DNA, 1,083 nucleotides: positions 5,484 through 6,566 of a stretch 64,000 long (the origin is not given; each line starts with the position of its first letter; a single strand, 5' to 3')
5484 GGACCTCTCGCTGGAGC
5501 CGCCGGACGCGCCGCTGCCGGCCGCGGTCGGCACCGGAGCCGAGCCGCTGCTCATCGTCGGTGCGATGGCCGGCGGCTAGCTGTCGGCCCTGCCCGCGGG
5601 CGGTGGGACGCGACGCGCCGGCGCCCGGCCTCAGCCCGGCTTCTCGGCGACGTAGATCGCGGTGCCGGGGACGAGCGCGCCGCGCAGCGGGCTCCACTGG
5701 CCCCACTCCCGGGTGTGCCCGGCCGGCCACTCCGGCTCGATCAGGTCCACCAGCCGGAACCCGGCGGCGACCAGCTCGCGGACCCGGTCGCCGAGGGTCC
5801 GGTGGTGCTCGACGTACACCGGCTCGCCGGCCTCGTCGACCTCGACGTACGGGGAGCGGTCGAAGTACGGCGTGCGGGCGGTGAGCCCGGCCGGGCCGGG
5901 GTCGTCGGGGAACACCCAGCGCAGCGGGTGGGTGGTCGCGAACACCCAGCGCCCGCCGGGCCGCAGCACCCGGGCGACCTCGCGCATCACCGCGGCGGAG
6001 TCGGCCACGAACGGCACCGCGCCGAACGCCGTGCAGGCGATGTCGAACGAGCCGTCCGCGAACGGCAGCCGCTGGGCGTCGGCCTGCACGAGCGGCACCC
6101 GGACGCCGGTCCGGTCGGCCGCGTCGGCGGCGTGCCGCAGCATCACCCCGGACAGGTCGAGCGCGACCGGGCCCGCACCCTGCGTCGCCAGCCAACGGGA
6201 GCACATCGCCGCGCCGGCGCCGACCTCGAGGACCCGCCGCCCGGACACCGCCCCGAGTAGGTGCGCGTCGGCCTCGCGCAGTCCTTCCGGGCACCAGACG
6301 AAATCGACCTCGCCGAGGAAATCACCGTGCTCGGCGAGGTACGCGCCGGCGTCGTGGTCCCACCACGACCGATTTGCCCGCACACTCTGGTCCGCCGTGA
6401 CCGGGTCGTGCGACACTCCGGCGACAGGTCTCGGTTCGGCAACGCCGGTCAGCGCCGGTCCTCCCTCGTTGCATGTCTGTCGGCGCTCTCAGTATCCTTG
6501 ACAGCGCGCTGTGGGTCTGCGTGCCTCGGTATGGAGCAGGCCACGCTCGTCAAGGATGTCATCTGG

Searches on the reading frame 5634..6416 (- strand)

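Call 69: search_protein_families(library=pfam, proteins=[window:5634-6416:-], max_evalue=0.00001)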
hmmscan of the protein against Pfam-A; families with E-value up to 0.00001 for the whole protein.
window:5634-6416:- (261 aa): 7 families
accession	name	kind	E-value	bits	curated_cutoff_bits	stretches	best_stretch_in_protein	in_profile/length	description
PF08241.18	Methyltransf_11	-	8.8e-20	71.6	21.2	1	63-159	1-95/95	Methyltransferase domain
PF13649.12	Methyltransf_25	-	1.8e-19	70.7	27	1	62-155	1-97/97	Methyltransferase domain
PF01209.24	Ubie_methyltran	-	2.9e-12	46.9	20.1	1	55-158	44-150/233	ubiE/COQ5 methyltransferase family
PF13847.12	Methyltransf_31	-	7.5e-11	42.3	27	1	58-163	3-113/145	Methyltransferase domain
PF08242.18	Methyltransf_12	-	2.5e-09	38.2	30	1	63-156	1-97/98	Methyltransferase domain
PF03141.22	Methyltransf_29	-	4.7e-08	32.5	23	1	60-162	119-220/506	Putative S-adenosyl-L-methionine-dependent methyltransferase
PF13489.12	Methyltransf_23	-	4.4e-07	30.2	27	1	56-162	20-119/164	Methyltransferase domain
